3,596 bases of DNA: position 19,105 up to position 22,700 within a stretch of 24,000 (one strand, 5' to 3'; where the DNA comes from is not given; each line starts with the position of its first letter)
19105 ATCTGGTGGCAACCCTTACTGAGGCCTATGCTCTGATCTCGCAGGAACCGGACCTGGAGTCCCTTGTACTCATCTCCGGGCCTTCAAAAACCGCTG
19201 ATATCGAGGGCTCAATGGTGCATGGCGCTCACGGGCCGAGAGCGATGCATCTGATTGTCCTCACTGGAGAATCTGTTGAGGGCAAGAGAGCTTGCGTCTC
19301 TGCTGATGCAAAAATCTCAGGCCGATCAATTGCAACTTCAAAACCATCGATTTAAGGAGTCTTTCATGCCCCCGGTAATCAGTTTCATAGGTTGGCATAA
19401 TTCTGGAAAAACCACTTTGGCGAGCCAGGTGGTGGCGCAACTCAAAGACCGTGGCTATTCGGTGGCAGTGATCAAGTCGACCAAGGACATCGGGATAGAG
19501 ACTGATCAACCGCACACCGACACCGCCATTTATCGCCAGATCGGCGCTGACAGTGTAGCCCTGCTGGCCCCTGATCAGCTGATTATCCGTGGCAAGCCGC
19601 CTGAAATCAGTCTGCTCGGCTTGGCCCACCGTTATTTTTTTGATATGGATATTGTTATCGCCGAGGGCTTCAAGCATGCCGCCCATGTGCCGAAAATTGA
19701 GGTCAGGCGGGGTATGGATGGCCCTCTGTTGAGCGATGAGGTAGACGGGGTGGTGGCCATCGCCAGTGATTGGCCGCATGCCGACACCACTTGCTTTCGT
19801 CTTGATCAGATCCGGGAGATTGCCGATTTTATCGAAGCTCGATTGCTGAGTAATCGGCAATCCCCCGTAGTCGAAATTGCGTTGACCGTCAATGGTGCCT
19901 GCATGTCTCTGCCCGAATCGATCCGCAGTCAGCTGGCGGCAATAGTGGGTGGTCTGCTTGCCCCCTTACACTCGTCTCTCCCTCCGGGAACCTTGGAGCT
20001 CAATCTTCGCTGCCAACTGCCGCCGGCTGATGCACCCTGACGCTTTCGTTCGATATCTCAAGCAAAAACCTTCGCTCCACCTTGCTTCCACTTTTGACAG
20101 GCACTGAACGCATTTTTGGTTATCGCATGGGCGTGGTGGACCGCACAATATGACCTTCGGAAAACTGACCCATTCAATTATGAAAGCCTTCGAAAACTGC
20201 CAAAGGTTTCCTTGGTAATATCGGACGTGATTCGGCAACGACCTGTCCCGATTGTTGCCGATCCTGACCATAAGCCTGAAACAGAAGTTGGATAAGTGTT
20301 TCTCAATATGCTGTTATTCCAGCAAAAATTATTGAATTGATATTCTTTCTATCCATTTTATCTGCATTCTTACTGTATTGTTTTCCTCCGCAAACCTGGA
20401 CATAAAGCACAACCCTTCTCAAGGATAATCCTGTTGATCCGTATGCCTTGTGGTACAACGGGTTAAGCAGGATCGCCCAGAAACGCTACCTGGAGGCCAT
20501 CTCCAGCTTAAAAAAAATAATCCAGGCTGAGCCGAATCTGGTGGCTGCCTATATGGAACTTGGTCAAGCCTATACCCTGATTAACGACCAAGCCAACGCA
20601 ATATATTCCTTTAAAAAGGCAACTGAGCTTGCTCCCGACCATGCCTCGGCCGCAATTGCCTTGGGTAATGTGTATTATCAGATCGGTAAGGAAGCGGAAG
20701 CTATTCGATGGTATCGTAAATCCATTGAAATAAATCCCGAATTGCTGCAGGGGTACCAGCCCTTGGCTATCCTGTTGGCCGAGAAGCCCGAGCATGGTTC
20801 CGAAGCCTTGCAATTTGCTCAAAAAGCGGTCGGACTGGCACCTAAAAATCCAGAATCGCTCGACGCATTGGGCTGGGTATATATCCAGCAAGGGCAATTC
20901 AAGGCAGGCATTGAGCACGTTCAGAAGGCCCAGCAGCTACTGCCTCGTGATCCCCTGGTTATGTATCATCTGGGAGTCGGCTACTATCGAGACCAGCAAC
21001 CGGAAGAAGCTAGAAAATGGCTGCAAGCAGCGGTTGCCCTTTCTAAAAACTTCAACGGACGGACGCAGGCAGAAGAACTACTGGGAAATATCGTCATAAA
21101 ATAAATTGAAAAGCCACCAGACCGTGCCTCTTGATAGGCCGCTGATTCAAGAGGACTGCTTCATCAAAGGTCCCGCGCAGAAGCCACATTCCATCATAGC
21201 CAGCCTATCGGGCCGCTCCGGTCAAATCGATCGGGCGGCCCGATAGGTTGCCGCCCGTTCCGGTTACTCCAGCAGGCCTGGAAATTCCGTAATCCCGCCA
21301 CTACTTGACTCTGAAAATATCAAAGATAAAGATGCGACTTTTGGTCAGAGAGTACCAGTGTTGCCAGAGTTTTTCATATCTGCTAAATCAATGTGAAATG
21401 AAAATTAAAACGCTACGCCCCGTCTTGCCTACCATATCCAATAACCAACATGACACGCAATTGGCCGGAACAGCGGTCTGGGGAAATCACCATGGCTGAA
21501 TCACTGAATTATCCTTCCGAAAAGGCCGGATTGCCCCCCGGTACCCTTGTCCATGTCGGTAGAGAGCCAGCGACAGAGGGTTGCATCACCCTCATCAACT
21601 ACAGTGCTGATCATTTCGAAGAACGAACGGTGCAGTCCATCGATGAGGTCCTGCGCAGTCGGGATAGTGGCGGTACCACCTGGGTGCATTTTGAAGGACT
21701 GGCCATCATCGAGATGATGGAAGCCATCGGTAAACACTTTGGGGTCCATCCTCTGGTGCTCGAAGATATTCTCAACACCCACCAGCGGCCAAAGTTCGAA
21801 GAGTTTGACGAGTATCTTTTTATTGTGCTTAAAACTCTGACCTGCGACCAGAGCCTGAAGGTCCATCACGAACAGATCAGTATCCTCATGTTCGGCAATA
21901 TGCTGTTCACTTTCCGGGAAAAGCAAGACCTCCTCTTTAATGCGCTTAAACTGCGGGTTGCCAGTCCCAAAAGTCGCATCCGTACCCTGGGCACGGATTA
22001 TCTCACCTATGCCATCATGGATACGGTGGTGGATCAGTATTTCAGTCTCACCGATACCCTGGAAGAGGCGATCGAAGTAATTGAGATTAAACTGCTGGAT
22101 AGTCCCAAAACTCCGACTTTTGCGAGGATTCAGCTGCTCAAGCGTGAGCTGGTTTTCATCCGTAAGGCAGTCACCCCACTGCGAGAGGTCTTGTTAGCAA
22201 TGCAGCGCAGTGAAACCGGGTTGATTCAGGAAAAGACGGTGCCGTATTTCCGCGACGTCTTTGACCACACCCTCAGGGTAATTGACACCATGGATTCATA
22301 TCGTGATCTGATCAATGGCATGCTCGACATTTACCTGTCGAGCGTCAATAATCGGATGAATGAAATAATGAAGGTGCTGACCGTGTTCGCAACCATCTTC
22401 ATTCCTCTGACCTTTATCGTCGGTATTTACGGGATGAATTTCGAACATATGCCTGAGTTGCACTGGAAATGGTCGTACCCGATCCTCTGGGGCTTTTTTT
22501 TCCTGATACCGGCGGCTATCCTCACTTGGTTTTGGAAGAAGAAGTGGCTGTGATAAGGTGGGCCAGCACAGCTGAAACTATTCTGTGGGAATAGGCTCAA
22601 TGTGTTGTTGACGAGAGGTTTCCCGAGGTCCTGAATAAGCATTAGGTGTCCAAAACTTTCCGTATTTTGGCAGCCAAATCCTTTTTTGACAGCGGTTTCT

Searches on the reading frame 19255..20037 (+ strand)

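Call 30: search_protein_families(library=pfam, proteins=[window:19255-20037:+], max_evalue=0.001)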
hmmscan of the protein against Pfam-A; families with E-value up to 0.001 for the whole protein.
window:19255-20037:+ (261 aa): 1 family
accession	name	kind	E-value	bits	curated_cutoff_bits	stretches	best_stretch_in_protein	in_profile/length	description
PF03205.20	MobB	-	4.2e-26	91.8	26.6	1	41-172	1-133/133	Molybdopterin guanine dinucleotide synthesis protein B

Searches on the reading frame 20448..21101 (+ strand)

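Call 30: search_protein_families(library=pfam, proteins=[window:20448-21101:+], max_evalue=0.001)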
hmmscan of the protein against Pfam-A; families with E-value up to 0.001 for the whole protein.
window:20448-21101:+ (218 aa): 25 families
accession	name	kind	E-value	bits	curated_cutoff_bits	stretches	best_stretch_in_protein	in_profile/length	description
PF07719.23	TPR_2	-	2.6e-31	105.6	27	4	67-98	2-33/34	Tetratricopeptide repeat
PF00515.34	TPR_1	-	2.7e-25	87.5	27.8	2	71-98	6-33/34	Tetratricopeptide repeat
PF13181.12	TPR_8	-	8.3e-23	79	25.7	2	67-98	2-33/34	Tetratricopeptide repeat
PF13432.12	TPR_16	-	5.5e-19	68.7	32.7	3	140-199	2-61/65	Tetratricopeptide repeat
PF13414.12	TPR_11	-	6.1e-19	67.9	26.8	2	73-103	1-31/42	TPR repeat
PF13424.12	TPR_12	-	6.2e-19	68.4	30.1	1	63-96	42-75/77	Tetratricopeptide repeat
PF14559.12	TPR_19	-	6.3e-19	68.5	25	3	49-97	8-56/68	Tetratricopeptide repeat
PF13431.12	TPR_17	-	3e-16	58.7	24.4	0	55-86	2-33/34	Tetratricopeptide repeat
PF13428.12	TPR_14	-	4.3e-15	55.2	23.5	0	135-176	1-42/44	Tetratricopeptide repeat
PF23914.1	TPR_CcmH_CycH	-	1.4e-12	48.2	42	2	71-168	55-154/158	Cytochrome c-type biogenesis protein H TPR domain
PF12895.13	ANAPC3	-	1.9e-12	47.7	27.2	1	119-194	7-81/82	Anaphase-promoting complex, cyclosome, subunit 3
PF13374.12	TPR_10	-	5.5e-12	45.7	27.5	0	66-95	2-31/42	Tetratricopeptide repeat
PF24575.1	TPR_Slam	-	2.6e-10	41.1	35.2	0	2-49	51-96/104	Surface lipoprotein assembly modifier, N-terminal TPR repeats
PF13176.12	TPR_7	-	3.4e-10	39.6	27.9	0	70-97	3-30/36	Tetratricopeptide repeat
PF13174.12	TPR_6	-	1.1e-09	38.7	26.3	0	34-64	2-32/33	Tetratricopeptide repeat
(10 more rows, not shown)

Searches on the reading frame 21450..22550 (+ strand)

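Call 30: search_protein_families(library=pfam, proteins=[window:21450-22550:+], max_evalue=0.001)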
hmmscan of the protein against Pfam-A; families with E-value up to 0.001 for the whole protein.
window:21450-22550:+ (367 aa): 1 family
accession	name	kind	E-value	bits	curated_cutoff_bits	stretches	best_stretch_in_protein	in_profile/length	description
PF01544.23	CorA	-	4.1e-73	246.7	27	1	75-365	3-292/292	CorA-like Mg2+ transporter protein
